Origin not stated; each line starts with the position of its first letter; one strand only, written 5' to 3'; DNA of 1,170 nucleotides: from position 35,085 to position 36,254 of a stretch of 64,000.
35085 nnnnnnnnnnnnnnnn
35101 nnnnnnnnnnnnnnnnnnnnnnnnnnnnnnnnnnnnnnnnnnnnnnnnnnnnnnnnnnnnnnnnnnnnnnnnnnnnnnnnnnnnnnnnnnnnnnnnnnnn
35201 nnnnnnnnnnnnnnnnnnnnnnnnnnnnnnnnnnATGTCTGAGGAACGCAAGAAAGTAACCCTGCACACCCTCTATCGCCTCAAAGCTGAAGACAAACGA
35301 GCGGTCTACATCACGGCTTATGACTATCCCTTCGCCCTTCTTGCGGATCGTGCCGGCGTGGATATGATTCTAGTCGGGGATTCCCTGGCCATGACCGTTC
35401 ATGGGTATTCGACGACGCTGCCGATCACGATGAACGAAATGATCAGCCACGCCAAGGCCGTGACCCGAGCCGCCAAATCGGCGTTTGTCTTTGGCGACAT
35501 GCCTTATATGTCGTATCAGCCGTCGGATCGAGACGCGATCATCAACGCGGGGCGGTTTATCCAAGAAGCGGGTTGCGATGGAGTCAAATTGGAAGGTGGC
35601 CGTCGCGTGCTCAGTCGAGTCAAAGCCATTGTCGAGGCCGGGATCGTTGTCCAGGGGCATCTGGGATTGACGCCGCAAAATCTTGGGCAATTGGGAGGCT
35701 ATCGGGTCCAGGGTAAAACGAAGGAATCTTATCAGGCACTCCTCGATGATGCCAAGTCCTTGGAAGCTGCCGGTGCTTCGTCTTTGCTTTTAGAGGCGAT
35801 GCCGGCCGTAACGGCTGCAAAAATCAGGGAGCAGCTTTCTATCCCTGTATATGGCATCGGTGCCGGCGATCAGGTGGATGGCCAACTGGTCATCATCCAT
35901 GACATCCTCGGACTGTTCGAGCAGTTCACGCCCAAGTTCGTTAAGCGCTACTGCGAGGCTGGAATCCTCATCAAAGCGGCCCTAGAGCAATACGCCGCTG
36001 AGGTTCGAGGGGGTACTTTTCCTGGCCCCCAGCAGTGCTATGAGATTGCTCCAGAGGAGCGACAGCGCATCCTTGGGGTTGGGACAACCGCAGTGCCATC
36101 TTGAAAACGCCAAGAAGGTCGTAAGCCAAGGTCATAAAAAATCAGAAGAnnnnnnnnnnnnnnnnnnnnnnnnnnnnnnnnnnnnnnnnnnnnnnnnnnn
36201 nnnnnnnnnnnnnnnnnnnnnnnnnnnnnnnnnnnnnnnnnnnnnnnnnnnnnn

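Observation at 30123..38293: CDP-deoxyhexose pathway coupled to two different carbon-branching enzymes (ALS/YerE-like ThDP enzyme and a PanB homolog)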

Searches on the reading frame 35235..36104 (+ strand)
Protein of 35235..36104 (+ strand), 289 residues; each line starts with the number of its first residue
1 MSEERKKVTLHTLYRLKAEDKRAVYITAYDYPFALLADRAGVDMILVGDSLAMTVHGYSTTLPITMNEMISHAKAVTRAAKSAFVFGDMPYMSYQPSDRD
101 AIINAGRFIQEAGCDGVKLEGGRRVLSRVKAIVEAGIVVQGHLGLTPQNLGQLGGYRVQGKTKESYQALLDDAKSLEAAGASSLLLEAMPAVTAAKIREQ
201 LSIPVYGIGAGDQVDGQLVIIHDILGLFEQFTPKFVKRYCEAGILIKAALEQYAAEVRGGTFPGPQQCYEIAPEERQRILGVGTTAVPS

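Call 3: search_protein_families(library=pfam, proteins=[window:35235-36104:+])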
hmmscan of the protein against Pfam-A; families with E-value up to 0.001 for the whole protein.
window:35235-36104:+ (289 aa): 2 families
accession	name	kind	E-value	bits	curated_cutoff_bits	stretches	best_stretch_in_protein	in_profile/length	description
PF02548.21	Pantoate_transf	-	4.6e-104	347.9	28.7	1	7-264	1-258/259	Ketopantoate hydroxymethyltransferase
PF01177.27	Asp_Glu_race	-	0.00058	20.2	31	0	163-209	50-97/211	Asp/Glu/Hydantoin racemase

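Call 4: search_protein_families(library=ncbifam, proteins=[window:35235-36104:+])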
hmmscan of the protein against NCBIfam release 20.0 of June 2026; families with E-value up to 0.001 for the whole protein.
window:35235-36104:+ (289 aa): 2 families
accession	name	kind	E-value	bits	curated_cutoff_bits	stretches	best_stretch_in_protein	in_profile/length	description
NF001452.0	PRK00311.1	subfamily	4.2e-104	347.6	272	1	5-269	2-266/267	3-methyl-2-oxobutanoate hydroxymethyltransferase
TIGR00222.1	panB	equivalog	1.2e-92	310.2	207.55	1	7-269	3-263/264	3-methyl-2-oxobutanoate hydroxymethyltransferase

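Call 9: find_encoding_contigs(protein=window:35235-36104:+, flank=10000, max_places=6)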
Protein window:35235-36104:+ (289 aa): 7 contigs read that carry it; 5 places shown.
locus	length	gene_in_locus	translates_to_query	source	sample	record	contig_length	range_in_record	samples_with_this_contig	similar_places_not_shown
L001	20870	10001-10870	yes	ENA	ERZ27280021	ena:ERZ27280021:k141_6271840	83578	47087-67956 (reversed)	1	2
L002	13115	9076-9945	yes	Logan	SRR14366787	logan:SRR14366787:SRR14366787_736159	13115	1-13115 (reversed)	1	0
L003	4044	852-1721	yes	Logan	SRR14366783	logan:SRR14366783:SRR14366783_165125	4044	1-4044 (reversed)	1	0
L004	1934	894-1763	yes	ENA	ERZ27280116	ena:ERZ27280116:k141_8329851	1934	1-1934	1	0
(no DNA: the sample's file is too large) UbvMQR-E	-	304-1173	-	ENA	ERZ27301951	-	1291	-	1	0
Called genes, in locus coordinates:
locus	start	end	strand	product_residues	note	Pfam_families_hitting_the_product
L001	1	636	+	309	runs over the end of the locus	PF01073:3Beta_HSD, PF01370:Epimerase, PF02719:Polysacc_synt_2, PF04321:RmlD_sub_bind, PF05368:NmrA (weak), PF07993:NAD_binding_4, PF13460:NAD_binding_10, PF16363:GDP_Man_Dehyd, +1 more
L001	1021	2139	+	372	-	PF01041:DegT_DnrJ_EryC1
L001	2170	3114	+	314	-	PF01073:3Beta_HSD (weak), PF01370:Epimerase, PF02719:Polysacc_synt_2 (faint), PF04321:RmlD_sub_bind (weak), PF16363:GDP_Man_Dehyd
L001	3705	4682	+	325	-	-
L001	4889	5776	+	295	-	PF00483:NTP_transferase, PF12804:NTP_transf_3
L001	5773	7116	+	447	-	PF01041:DegT_DnrJ_EryC1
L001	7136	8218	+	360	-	PF01073:3Beta_HSD, PF01370:Epimerase, PF02719:Polysacc_synt_2, PF04321:RmlD_sub_bind, PF05368:NmrA (weak), PF07993:NAD_binding_4, PF16363:GDP_Man_Dehyd, PF13460:NAD_binding_10 (weak)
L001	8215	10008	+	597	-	PF02776:TPP_enzyme_N, PF00205:TPP_enzyme_M, PF02775:TPP_enzyme_C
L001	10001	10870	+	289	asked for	PF02548:Pantoate_transf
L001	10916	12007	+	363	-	PF01073:3Beta_HSD (weak), PF01370:Epimerase, PF16363:GDP_Man_Dehyd, PF07993:NAD_binding_4 (weak)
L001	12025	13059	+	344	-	PF00535:Glycos_transf_2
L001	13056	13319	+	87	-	PF01726:LexA_DNA_bind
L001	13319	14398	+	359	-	PF00106:adh_short (weak), PF01073:3Beta_HSD, PF01370:Epimerase, PF02719:Polysacc_synt_2, PF04321:RmlD_sub_bind, PF05368:NmrA, PF16363:GDP_Man_Dehyd, PF13460:NAD_binding_10, +1 more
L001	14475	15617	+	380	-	PF00155:Aminotran_1_2 (weak), PF01041:DegT_DnrJ_EryC1, PF01053:Cys_Met_Meta_PP (weak)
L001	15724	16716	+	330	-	PF03102:NeuB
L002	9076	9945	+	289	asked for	PF02548:Pantoate_transf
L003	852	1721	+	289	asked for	PF02548:Pantoate_transf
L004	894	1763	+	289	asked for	PF02548:Pantoate_transf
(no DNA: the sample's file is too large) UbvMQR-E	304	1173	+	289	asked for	PF02548:Pantoate_transf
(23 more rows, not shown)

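Call 10: find_homologous_proteins(query=window:35235-36104:+)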
Query window:35235-36104:+ (289 aa): 7999 proteins with E <= 0.001 among 8000 candidates; the best 120 are listed.
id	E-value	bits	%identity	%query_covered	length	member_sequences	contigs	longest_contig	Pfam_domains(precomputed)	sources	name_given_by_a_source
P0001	1.7e-184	630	100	100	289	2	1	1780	PF02548.22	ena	-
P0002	1.2e-147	509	79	100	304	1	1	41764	PF02548.22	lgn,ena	-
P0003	2.1e-138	478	78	97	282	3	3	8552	PF02548.22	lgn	-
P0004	1.3e-130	453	74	96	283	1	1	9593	PF02548.22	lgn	-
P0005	1.9e-130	452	73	99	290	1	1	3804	PF02548.22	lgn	-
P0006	6.2e-129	447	73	97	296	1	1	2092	PF02548.22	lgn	-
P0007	3.8e-128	445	71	97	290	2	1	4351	PF02548.22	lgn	-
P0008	2.2e-127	442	71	97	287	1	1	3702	PF02548.22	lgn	-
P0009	6.1e-127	441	72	96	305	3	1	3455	PF02548.22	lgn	-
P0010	9.1e-127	440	72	97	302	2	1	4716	PF02548.22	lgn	-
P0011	3.0e-126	439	71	97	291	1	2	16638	PF02548.22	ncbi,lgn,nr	ncbi:MAG: 3-methyl-2-oxobutanoate hydroxymethyltransferase [Chloroflexi bacterium]|nr:3-methyl-2-oxo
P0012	6.5e-126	437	72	93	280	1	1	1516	PF02548.22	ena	-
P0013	9.7e-126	437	71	96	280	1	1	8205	PF02548.22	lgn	-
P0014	6.1e-125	434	70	97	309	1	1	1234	PF02548.22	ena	-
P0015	6.9e-125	434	71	93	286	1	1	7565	PF02548.22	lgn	-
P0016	7.7e-125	434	71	96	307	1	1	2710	PF02548.22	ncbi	-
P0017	8.8e-125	434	69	96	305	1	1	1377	PF02548.22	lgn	-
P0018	1.3e-124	433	69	96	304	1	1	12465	PF02548.22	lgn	-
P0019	1.8e-124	433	71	97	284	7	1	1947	PF02548.22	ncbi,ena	ncbi:MAG: 3-methyl-2-oxobutanoate hydroxymethyltransferase [Patescibacteria group bacterium]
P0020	5.2e-124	431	70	96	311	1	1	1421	PF02548.22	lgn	-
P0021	6.6e-124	431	69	96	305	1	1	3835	PF02548.22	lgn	-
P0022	7.0e-124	431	70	97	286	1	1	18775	PF02548.22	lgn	-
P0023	7.7e-124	431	70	94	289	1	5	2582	PF02548.22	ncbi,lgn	-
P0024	8.0e-124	431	70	94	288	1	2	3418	PF02548.22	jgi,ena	jgi:3-methyl-2-oxobutanoate hydroxymethyltransferase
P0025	1.5e-123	430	70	96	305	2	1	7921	PF02548.22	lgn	-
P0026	1.7e-123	430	69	96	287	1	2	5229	PF02548.22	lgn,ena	-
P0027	1.5e-122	426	71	92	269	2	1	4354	PF02548.22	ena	-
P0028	2.9e-122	425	70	94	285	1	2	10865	PF02548.22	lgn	-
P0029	1.1e-121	424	69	96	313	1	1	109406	PF02548.22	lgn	-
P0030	6.3e-121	421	69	90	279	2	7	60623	PF02548.22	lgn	-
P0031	7.2e-121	421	70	93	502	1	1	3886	PF13847.13,PF13489.13,PF02548.22,PF13649.13,PF08241.19,PF08242.19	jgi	jgi:3-methyl-2-oxobutanoate hydroxymethyltransferase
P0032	1.2e-120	420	71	92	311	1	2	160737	PF02548.22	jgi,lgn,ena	jgi:3-methyl-2-oxobutanoate hydroxymethyltransferase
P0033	2.1e-120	419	67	96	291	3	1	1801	PF02548.22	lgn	-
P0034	6.1e-120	418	67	96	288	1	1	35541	PF02548.22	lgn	-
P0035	1.1e-119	417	67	97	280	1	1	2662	PF02548.22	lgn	-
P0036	2.7e-119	416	66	97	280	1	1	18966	PF02548.22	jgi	-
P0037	5.0e-119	415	68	95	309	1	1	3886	PF02548.22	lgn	-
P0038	7.4e-119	414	67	94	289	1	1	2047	PF02548.22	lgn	-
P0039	1.3e-118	414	67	96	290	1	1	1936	PF02548.22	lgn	-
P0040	1.6e-118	413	69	94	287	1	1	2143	PF02548.22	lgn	-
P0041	2.5e-118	413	69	94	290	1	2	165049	PF02548.22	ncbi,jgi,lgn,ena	jgi:3-methyl-2-oxobutanoate hydroxymethyltransferase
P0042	4.3e-118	412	67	97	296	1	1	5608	PF02548.22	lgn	-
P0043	4.8e-118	412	67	94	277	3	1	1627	PF02548.22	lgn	-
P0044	5.2e-118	412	68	90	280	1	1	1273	PF02548.22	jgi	jgi:3-methyl-2-oxobutanoate hydroxymethyltransferase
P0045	5.9e-118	411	69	93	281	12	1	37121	PF02548.22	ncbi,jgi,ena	jgi:3-methyl-2-oxobutanoate hydroxymethyltransferase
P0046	3.4e-117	409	68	93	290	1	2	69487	PF02548.22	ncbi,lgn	ncbi:MAG: 3-methyl-2-oxobutanoate hydroxymethyltransferase [Gammaproteobacteria bacterium]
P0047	5.6e-117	408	66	95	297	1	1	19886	PF02548.22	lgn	-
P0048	1.3e-116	407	66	96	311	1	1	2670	PF02548.22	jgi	jgi:3-methyl-2-oxobutanoate hydroxymethyltransferase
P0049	1.7e-116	407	68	90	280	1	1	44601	PF02548.22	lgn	-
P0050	4.1e-116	405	68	92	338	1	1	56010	PF02548.22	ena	-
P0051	7.7e-116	404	68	92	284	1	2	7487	PF02548.22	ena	-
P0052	3.9e-115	402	65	94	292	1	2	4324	PF02548.22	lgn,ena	-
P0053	7.4e-115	401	67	93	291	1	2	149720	PF02548.22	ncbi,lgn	-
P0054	9.2e-115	401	66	96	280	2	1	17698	PF02548.22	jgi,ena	-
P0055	3.1e-114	399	68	93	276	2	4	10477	PF02548.22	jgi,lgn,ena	jgi:3-methyl-2-oxobutanoate hydroxymethyltransferase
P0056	5.6e-114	398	64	96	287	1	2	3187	PF02548.22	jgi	jgi:3-methyl-2-oxobutanoate hydroxymethyltransferase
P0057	1.0e-113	397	65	96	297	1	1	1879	PF02548.22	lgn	-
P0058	1.6e-113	397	63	97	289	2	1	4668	PF02548.22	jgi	jgi:3-methyl-2-oxobutanoate hydroxymethyltransferase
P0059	1.7e-113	397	64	96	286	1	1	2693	PF02548.22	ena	-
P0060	2.8e-113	396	63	99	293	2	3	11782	PF02548.22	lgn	-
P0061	4.9e-113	395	64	96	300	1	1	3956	PF02548.22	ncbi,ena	-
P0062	5.3e-113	395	65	96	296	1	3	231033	PF02548.22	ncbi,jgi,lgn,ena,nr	ncbi:MAG TPA: 3-methyl-2-oxobutanoate hydroxymethyltransferase [Firmicutes bacterium]|nr:3-methyl-2-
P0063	5.4e-113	395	65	96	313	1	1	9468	PF02548.22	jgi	jgi:3-methyl-2-oxobutanoate hydroxymethyltransferase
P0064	4.9e-112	392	64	93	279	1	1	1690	PF02548.22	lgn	-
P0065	5.2e-112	392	63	96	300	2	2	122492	PF02548.22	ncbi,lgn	-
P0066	6.4e-112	392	66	91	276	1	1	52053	PF02548.22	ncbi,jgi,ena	jgi:3-methyl-2-oxobutanoate hydroxymethyltransferase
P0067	6.7e-112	392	65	92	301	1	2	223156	PF02548.22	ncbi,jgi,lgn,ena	-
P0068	7.0e-112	391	63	97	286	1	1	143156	PF02548.22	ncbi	-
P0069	1.3e-111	391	63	97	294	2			PF02548.22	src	-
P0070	2.2e-111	390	62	97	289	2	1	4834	PF02548.22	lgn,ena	-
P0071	3.0e-111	389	63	96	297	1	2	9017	PF02548.22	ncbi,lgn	-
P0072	8.2e-111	388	62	95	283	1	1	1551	PF02548.22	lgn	-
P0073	3.3e-107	376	63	96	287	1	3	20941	PF02548.22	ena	-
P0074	4.4e-107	376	61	94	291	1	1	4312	PF02548.22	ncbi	-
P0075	4.8e-106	372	61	95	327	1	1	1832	PF02548.22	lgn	-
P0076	4.6e-105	369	61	96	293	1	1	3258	PF02548.22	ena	-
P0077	7.5e-105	368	61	93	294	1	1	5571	PF02548.22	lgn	-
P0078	6.3e-103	362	62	97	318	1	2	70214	PF02548.22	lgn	-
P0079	1.0e-102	361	61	93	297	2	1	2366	PF02548.22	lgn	-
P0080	1.8e-102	361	62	95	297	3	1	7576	PF02548.22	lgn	-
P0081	2.6e-102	360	61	96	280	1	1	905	PF02548.22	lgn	-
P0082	3.0e-102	360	60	93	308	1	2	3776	PF02548.22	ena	-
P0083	3.5e-102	360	60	93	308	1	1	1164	PF02548.22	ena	-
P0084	4.6e-102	359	61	97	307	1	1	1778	PF02548.22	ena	-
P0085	5.6e-102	359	60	93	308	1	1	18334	PF02548.22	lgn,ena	-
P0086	5.6e-102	359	60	93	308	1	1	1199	PF02548.22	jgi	jgi:3-methyl-2-oxobutanoate hydroxymethyltransferase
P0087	5.6e-102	359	60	93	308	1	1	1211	PF02548.22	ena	-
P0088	7.7e-102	359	61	97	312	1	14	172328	PF02548.22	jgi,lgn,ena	-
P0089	8.6e-102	358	61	97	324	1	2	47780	PF02548.22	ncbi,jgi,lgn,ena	-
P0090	9.8e-102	358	60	95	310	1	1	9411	PF02548.22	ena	-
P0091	1.5e-101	358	60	93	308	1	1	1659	PF02548.22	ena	-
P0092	1.5e-101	358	60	93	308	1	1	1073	PF02548.22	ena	-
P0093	1.5e-101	358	60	93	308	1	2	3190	PF02548.22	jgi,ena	-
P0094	1.7e-101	357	63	88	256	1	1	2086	PF02548.22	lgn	-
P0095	1.9e-101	357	61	97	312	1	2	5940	PF02548.22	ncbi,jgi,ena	jgi:3-methyl-2-oxobutanoate hydroxymethyltransferase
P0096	2.0e-101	357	61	93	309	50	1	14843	PF02548.22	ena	-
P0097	2.8e-101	357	61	97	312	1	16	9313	PF02548.22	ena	-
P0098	3.2e-101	357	60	93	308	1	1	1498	PF02548.22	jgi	-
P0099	3.2e-101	357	60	93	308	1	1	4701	PF02548.22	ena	-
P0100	3.5e-101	356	62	94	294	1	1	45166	PF02548.22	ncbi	ncbi:MAG: 3-methyl-2-oxobutanoate hydroxymethyltransferase [Gemmatimonadales bacterium]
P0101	3.8e-101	356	61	96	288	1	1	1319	PF02548.22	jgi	jgi:3-methyl-2-oxobutanoate hydroxymethyltransferase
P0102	3.8e-101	356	60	93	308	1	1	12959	PF02548.22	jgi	jgi:3-methyl-2-oxobutanoate hydroxymethyltransferase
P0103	3.9e-101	356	61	97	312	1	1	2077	PF02548.22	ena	-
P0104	5.2e-101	356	60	93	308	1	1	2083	PF02548.22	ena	-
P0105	5.7e-101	356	59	93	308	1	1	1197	PF02548.22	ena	-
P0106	6.3e-101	356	61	95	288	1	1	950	PF02548.22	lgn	-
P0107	7.3e-101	355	59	93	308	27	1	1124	PF02548.22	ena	-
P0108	7.9e-101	355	59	93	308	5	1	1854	PF02548.22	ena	-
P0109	8.7e-101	355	61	93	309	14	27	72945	PF02548.22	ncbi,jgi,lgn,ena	jgi:3-methyl-2-oxobutanoate hydroxymethyltransferase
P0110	9.1e-101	355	60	98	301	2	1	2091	PF02548.22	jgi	jgi:3-methyl-2-oxobutanoate hydroxymethyltransferase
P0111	1.0e-100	355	59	93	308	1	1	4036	PF02548.22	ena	-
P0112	1.1e-100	355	62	96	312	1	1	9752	PF02548.22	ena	-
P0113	1.1e-100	355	59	93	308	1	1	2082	PF02548.22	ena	-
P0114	1.2e-100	355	61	97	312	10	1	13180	PF02548.22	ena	-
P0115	1.3e-100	354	59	97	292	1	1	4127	PF02548.22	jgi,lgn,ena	jgi:3-methyl-2-oxobutanoate hydroxymethyltransferase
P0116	1.4e-100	354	59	93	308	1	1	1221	PF02548.22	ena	-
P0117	1.4e-100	354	60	93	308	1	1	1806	PF02548.22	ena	-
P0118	1.4e-100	354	60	93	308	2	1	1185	PF02548.22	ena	-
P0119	1.5e-100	354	61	95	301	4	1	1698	PF02548.22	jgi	jgi:3-methyl-2-oxobutanoate hydroxymethyltransferase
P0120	1.6e-100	354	60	96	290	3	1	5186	PF02548.22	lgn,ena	-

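Call 12: find_encoding_contigs(protein=P0002, flank=8000, max_places=2)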
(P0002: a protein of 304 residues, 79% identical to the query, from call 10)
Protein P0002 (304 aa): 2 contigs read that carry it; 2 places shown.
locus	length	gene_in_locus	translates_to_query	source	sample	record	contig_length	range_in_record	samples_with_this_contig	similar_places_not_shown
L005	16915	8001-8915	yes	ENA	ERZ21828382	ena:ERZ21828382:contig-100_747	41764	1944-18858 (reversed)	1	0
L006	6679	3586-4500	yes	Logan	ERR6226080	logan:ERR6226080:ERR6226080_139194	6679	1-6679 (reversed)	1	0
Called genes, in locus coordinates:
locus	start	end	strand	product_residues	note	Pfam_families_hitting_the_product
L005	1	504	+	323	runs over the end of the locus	PF00106:adh_short, PF01073:3Beta_HSD, PF01370:Epimerase, PF02719:Polysacc_synt_2, PF04321:RmlD_sub_bind, PF05368:NmrA, PF13460:NAD_binding_10, PF16363:GDP_Man_Dehyd, +2 more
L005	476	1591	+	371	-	PF01041:DegT_DnrJ_EryC1, PF01053:Cys_Met_Meta_PP (weak)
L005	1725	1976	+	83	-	PF01726:LexA_DNA_bind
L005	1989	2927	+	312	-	PF01370:Epimerase, PF16363:GDP_Man_Dehyd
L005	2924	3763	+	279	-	PF00483:NTP_transferase, PF12804:NTP_transf_3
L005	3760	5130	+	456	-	PF01041:DegT_DnrJ_EryC1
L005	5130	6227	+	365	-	PF04321:RmlD_sub_bind, PF05368:NmrA, PF08659:KR, PF01073:3Beta_HSD, PF01370:Epimerase, PF02719:Polysacc_synt_2, PF07993:NAD_binding_4, PF16363:GDP_Man_Dehyd, +1 more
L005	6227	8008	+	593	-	PF02776:TPP_enzyme_N, PF00205:TPP_enzyme_M, PF02775:TPP_enzyme_C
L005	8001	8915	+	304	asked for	PF02548:Pantoate_transf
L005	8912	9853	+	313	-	PF00106:adh_short (weak), PF01073:3Beta_HSD, PF01370:Epimerase, PF02719:Polysacc_synt_2 (weak), PF04321:RmlD_sub_bind, PF05368:NmrA (weak), PF13460:NAD_binding_10, PF16363:GDP_Man_Dehyd, +1 more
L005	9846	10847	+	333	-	PF00535:Glycos_transf_2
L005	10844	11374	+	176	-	-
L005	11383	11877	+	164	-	-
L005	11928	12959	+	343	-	PF01370:Epimerase, PF04321:RmlD_sub_bind (weak), PF16363:GDP_Man_Dehyd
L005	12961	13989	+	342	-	PF01370:Epimerase, PF04321:RmlD_sub_bind, PF16363:GDP_Man_Dehyd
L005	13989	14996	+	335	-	PF00106:adh_short (weak), PF01073:3Beta_HSD, PF01370:Epimerase, PF02719:Polysacc_synt_2, PF03435:Sacchrp_dh_NADP (faint), PF04321:RmlD_sub_bind, PF13460:NAD_binding_10, PF16363:GDP_Man_Dehyd, +1 more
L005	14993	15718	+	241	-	PF13641:Glyco_tranf_2_3, PF00535:Glycos_transf_2, PF12804:NTP_transf_3 (weak)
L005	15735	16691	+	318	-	PF01073:3Beta_HSD (faint), PF01370:Epimerase, PF02719:Polysacc_synt_2 (faint), PF04321:RmlD_sub_bind, PF16363:GDP_Man_Dehyd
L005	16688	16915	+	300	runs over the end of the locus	PF01061:ABC2_membrane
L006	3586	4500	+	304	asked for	PF02548:Pantoate_transf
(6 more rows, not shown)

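Call 13: find_encoding_contigs(protein=P0011, flank=8000, max_places=2)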
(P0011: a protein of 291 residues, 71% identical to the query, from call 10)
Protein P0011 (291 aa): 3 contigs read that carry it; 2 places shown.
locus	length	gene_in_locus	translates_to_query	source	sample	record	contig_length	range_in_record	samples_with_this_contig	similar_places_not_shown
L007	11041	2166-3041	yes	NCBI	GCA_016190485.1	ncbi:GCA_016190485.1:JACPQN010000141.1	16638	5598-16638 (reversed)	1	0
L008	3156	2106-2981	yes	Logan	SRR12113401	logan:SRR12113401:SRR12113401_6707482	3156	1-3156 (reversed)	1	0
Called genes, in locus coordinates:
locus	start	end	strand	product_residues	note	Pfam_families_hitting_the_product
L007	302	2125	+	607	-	PF02776:TPP_enzyme_N, PF00205:TPP_enzyme_M, PF02775:TPP_enzyme_C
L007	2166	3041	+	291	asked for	PF02548:Pantoate_transf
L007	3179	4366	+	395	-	PF01041:DegT_DnrJ_EryC1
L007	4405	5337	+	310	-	PF01073:3Beta_HSD, PF01370:Epimerase, PF02719:Polysacc_synt_2 (faint), PF04321:RmlD_sub_bind, PF05368:NmrA, PF13460:NAD_binding_10 (weak), PF16363:GDP_Man_Dehyd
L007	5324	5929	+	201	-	PF00293:NUDIX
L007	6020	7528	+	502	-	PF02310:B12-binding, PF04055:Radical_SAM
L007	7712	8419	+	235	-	PF05148:Methyltransf_8 (weak), PF01209:Ubie_methyltran, PF13489:Methyltransf_23, PF07021:MetW, PF13847:Methyltransf_31, PF08241:Methyltransf_11, PF08242:Methyltransf_12, PF13649:Methyltransf_25, +1 more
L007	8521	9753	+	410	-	-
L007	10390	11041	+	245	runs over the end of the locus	PF12697:Abhydrolase_6, PF12146:Hydrolase_4, PF00561:Abhydrolase_1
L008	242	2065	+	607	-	PF02776:TPP_enzyme_N, PF00205:TPP_enzyme_M, PF02775:TPP_enzyme_C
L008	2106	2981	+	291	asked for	PF02548:Pantoate_transf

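Call 14: find_encoding_contigs(protein=P0046, flank=8000, max_places=2)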
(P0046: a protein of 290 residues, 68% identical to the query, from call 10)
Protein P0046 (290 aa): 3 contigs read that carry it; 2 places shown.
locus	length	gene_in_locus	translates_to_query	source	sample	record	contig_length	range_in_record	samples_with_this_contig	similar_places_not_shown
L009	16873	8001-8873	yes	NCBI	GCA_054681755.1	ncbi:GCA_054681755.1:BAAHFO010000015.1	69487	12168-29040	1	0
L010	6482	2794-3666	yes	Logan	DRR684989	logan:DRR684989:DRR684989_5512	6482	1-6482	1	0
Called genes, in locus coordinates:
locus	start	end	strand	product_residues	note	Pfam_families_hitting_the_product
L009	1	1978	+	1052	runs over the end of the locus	PF00501:AMP-binding, PF00550:PP-binding (faint), PF13193:AMP-binding_C, PF00155:Aminotran_1_2, PF00202:Aminotran_3 (faint)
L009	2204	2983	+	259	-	PF00106:adh_short, PF08659:KR, PF13561:adh_short_C2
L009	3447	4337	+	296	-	PF00975:Thioesterase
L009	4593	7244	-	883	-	PF00501:AMP-binding, PF13193:AMP-binding_C, PF00550:PP-binding, PF00975:Thioesterase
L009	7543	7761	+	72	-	-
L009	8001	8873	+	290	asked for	PF02548:Pantoate_transf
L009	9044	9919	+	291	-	PF01209:Ubie_methyltran, PF13489:Methyltransf_23, PF00891:Methyltransf_2 (weak), PF24675:NpmA (weak), PF13847:Methyltransf_31, PF08241:Methyltransf_11, PF08242:Methyltransf_12, PF13649:Methyltransf_25, +2 more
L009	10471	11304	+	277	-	-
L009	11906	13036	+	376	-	-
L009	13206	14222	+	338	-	-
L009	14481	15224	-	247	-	-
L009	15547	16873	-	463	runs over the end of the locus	PF00856:SET (weak)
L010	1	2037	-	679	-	?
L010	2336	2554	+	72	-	-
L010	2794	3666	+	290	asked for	PF02548:Pantoate_transf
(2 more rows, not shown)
